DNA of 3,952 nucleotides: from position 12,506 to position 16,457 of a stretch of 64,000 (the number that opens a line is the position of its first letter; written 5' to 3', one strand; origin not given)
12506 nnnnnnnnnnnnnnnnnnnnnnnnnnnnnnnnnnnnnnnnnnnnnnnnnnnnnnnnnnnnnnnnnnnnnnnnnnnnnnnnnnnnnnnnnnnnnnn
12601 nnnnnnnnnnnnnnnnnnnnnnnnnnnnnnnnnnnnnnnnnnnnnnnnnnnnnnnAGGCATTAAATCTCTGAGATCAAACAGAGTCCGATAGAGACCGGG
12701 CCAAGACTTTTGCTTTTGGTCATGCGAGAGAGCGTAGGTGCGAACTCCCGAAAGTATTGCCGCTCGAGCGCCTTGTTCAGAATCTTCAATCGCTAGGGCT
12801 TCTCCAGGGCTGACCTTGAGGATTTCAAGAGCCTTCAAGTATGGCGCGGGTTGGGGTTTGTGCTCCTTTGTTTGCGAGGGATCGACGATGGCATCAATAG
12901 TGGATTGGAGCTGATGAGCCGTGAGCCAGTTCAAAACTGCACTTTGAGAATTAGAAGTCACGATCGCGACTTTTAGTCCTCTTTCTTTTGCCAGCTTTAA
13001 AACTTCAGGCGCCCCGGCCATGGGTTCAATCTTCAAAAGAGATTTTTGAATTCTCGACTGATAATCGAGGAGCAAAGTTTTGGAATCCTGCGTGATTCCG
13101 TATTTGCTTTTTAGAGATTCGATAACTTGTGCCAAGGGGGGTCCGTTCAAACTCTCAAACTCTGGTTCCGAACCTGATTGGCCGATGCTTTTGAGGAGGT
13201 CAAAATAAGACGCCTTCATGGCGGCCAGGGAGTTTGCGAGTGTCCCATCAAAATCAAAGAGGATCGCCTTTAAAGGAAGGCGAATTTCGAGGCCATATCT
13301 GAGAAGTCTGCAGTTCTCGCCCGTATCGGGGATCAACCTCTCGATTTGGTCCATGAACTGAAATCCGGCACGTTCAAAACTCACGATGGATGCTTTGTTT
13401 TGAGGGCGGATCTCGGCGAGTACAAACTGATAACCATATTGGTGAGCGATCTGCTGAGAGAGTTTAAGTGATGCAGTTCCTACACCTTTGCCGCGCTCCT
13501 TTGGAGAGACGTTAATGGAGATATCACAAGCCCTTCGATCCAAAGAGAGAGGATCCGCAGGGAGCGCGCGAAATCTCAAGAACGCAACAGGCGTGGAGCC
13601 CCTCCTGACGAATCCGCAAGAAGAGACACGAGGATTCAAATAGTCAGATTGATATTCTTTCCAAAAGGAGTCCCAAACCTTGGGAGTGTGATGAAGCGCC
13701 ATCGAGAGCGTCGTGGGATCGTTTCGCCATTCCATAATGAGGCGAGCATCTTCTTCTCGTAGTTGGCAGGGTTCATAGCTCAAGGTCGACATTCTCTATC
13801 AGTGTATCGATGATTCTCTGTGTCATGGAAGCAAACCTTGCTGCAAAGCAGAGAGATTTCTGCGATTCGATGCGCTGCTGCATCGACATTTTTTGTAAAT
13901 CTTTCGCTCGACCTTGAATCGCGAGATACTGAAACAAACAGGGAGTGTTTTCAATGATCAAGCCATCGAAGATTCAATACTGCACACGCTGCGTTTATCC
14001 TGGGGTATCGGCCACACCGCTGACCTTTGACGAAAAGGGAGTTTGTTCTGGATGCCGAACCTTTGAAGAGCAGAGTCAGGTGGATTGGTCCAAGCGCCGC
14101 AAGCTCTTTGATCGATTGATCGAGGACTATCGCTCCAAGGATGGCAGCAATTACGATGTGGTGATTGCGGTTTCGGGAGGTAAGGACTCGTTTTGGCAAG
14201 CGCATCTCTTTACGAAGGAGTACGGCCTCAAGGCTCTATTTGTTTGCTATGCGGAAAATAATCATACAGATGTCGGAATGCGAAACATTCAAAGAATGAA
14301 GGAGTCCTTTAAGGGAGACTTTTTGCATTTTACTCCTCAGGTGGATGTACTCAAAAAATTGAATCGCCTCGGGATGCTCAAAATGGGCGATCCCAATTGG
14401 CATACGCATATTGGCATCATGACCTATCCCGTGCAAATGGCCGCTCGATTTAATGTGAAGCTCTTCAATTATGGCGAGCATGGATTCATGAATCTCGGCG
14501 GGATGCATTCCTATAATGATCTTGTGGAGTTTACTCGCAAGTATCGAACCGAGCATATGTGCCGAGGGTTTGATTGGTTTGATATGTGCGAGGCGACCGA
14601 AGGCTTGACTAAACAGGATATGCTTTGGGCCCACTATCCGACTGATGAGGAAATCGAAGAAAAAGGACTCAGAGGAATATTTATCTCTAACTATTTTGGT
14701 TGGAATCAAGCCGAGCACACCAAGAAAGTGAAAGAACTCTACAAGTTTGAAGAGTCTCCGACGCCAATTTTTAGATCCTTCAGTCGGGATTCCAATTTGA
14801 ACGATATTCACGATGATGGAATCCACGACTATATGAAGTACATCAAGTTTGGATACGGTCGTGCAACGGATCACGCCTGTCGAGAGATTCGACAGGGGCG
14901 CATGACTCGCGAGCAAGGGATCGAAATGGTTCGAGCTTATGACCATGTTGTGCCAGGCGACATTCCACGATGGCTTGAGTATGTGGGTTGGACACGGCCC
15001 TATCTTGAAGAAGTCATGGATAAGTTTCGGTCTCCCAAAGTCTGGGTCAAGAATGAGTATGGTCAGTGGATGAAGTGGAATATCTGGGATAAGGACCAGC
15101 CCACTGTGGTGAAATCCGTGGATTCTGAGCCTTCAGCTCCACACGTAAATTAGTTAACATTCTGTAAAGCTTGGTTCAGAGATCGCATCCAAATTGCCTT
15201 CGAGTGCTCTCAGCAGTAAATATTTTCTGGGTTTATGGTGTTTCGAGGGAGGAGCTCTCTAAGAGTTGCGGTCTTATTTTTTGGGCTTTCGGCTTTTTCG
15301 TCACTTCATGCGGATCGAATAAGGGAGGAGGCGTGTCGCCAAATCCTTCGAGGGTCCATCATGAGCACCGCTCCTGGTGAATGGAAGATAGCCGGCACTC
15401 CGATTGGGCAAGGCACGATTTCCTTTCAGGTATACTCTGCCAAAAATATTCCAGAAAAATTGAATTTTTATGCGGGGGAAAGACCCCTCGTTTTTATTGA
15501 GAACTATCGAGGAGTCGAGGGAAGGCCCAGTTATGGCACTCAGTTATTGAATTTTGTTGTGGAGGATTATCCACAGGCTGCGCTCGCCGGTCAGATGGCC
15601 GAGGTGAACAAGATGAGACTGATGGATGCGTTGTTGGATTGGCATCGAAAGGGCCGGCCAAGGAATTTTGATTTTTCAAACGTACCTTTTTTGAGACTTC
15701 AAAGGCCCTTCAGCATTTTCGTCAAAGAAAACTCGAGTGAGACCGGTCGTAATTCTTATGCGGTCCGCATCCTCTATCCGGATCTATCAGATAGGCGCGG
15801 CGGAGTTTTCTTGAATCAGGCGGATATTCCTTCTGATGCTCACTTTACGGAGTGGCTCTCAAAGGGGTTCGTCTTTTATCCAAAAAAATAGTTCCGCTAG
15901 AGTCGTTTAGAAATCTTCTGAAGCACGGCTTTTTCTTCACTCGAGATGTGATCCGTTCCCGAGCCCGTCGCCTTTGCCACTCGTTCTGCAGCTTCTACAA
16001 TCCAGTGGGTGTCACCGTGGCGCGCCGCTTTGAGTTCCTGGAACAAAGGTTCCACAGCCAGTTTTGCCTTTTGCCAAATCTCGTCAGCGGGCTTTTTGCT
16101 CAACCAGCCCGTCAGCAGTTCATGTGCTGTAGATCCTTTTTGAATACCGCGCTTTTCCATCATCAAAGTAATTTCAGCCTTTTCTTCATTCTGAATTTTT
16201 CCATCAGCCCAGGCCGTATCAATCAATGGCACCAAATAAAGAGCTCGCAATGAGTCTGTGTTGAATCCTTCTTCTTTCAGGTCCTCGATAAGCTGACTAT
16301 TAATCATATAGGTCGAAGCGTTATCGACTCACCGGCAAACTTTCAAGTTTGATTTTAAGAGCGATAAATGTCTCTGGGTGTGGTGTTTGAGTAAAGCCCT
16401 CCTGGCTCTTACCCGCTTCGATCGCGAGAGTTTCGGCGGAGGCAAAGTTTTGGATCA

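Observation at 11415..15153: GNAT acetyltransferase, a GNAT-HAD-Nudix-like tri-domain fusion, and a stand-alone N-acetyl-sugar amidotransferase form a compact locus outside any glycan cluster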

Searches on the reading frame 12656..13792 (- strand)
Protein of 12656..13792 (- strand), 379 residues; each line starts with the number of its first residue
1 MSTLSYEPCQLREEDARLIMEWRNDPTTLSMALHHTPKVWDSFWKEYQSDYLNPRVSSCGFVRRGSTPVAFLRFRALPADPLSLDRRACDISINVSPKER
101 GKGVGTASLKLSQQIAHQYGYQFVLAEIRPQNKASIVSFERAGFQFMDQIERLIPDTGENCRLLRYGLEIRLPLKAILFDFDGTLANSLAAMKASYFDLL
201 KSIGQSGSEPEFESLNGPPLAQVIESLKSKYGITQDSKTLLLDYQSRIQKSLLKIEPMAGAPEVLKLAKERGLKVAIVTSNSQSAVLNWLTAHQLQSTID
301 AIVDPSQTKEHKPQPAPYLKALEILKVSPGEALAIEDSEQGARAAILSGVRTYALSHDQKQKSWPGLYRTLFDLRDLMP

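Call 81: search_solved_structures(query=window:12656-13792:-, max_evalue=0.000001)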
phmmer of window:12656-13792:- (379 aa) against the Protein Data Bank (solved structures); distinct sequences matched with E-value up to 0.000001: 34.
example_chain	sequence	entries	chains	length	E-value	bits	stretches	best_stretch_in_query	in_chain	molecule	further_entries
3dv9_A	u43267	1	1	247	7.5e-17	64.5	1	166-356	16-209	beta-phosphoglucomutase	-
3e58_A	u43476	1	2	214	5.1e-16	61.7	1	174-377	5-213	putative Beta-phosphoglucomutase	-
3kbb_A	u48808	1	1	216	1.7e-15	60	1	175-358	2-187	Phosphorylated carbohydrates phosphatase TM_1254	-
3quc_A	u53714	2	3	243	2.5e-14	56.2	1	163-356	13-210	INORGANIC PYROPHOSPHATASE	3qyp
3qu2_A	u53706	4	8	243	8.6e-14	54.4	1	163-356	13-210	INORGANIC PYROPHOSPHATASE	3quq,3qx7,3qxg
3r9k_A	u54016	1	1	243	9.5e-14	54.3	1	163-356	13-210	Putative beta-phosphoglucomutase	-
3qub_A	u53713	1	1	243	1.9e-13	53.3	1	163-356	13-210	INORGANIC PYROPHOSPHATASE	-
3qu7_A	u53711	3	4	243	4.3e-13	52.1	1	163-356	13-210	INORGANIC PYROPHOSPHATASE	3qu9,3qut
3qu5_A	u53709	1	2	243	4.3e-13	52.1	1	163-356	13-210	INORGANIC PYROPHOSPHATASE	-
3qu4_A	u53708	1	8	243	1.1e-12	50.8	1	163-356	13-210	INORGANIC PYROPHOSPHATASE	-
2nyv_A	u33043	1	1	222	8.8e-12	47.8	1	173-352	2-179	Phosphoglycolate phosphatase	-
6hdi_A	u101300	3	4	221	1.5e-11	47.1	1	174-350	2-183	Beta-phosphoglucomutase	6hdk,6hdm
1lvh_A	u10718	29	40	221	1.8e-11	46.8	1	174-350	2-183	beta-phosphoglucomutase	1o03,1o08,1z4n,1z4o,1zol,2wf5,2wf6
6h8y_A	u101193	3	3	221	1.8e-11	46.8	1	174-350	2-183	Beta-phosphoglucomutase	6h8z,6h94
6hdh_A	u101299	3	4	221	1.8e-11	46.8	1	174-350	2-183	Beta-phosphoglucomutase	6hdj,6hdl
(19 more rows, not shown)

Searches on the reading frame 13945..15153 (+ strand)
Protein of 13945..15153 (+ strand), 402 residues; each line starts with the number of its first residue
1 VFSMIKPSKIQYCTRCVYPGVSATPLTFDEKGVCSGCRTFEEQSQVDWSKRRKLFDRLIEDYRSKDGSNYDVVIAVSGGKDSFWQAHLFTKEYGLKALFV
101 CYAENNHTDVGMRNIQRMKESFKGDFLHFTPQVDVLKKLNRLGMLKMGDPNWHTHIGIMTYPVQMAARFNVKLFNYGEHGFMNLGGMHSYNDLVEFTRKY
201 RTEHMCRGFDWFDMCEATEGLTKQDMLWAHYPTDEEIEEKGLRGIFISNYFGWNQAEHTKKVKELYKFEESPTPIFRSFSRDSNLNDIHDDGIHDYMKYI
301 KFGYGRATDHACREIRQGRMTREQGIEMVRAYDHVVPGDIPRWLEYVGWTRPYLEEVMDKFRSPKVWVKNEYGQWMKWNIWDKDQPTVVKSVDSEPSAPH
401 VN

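Call 3: search_protein_families(library=pfam, proteins=[window:13945-15153:+], max_evalue=0.1)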
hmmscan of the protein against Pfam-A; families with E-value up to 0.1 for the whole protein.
window:13945-15153:+ (402 aa): 0 families

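Call 4: search_protein_families(library=ncbifam, proteins=[window:13945-15153:+], max_evalue=0.1)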
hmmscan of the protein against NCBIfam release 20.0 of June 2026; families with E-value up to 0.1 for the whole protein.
window:13945-15153:+ (402 aa): 5 families
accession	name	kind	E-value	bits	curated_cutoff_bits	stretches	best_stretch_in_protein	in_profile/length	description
TIGR03573.1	WbuX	subfamily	2.1e-95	320.1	203.2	1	11-358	2-343/344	N-acetyl sugar amidotransferase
NF010587.0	PRK13980.1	equivalog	0.012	14.8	255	1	42-106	5-68/267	NAD+ synthase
NF049949.1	tRNAsynTtuAPyrococ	equivalog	0.016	14.4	450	1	56-122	35-101/292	tRNA-5-methyluridine(54) 2-sulfurtransferase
TIGR02432.1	lysidine_TilS_N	equivalog_domain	0.08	12.9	93.6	0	72-107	2-37/189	tRNA lysidine(34) synthetase TilS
NF045602.2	BstC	equivalog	0.081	12.4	350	0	105-159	124-177/250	sterol transporter outer membrane protein BstC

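Call 66: find_related_loci(query=window:13945-15150:+, collection=metagenome_contigs, flank=10000)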
Query window:13945-15150:+ (402 aa) in metagenome_contigs; peptide patterns used: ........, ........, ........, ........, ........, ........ (x = any residue, [..] = any of these).
101 stretches matched a pattern; 94 encode a relative of the query (tblastn E <= 1e-3); the best 80 are kept; 80 distinct loci.
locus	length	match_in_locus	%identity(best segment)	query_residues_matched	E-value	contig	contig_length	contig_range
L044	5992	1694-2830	85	4-382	0e+0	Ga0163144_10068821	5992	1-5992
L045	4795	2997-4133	85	4-382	0e+0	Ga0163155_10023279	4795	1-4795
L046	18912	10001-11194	75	4-399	0e+0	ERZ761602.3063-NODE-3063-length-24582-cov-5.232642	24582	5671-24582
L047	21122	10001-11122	77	9-382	0e+0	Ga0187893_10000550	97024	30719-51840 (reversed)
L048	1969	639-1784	74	4-385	0e+0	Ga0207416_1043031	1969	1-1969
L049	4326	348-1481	76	5-382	0e+0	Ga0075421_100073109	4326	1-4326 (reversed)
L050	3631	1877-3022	72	1-384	0e+0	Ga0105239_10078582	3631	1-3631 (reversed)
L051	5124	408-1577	70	3-384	0e+0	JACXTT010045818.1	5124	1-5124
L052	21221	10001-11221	67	2-401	0e+0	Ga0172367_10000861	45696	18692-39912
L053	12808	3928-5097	70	3-384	0e+0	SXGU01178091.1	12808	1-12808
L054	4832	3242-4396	57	4-384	1e-154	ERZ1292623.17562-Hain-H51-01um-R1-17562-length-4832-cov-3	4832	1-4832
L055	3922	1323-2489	56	6-385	1e-154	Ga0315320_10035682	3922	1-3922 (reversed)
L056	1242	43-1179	57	4-382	5e-165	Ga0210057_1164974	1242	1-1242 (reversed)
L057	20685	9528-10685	55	6-387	8e-150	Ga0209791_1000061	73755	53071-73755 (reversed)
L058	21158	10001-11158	55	6-387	8e-150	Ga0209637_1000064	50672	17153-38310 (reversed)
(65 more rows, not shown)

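Call 80: search_solved_structures(query=window:13954-15150:+, max_evalue=0.01)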
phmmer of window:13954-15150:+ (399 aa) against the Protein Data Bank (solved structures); distinct sequences matched with E-value up to 0.01: 1.
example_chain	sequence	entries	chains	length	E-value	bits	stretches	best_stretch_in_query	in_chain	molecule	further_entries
8wex_A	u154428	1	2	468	9e-40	140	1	23-336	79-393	N-acetyl sugar amidotransferase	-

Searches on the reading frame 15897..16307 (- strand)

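Call 3: search_protein_families(library=pfam, proteins=[window:15897-16307:-], max_evalue=0.1)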
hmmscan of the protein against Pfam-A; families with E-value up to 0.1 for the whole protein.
window:15897-16307:- (136 aa): 2 families
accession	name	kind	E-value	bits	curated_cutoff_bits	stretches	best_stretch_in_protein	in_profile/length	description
PF04391.17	DUF533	-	0.00081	19.4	29.6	1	17-58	66-107/178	Protein of unknown function (DUF533)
PF05099.18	TerB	-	0.049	14.4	24.4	0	28-134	8-104/118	Tellurite resistance protein TerB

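Call 4: search_protein_families(library=ncbifam, proteins=[window:15897-16307:-], max_evalue=0.1)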
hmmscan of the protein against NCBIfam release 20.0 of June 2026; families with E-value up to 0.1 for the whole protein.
window:15897-16307:- (136 aa): 1 family
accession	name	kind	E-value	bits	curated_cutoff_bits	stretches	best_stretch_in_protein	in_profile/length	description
NF006948.0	PRK09430.1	equivalog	0.0063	16.2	162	1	5-58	113-166/267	co-chaperone DjlA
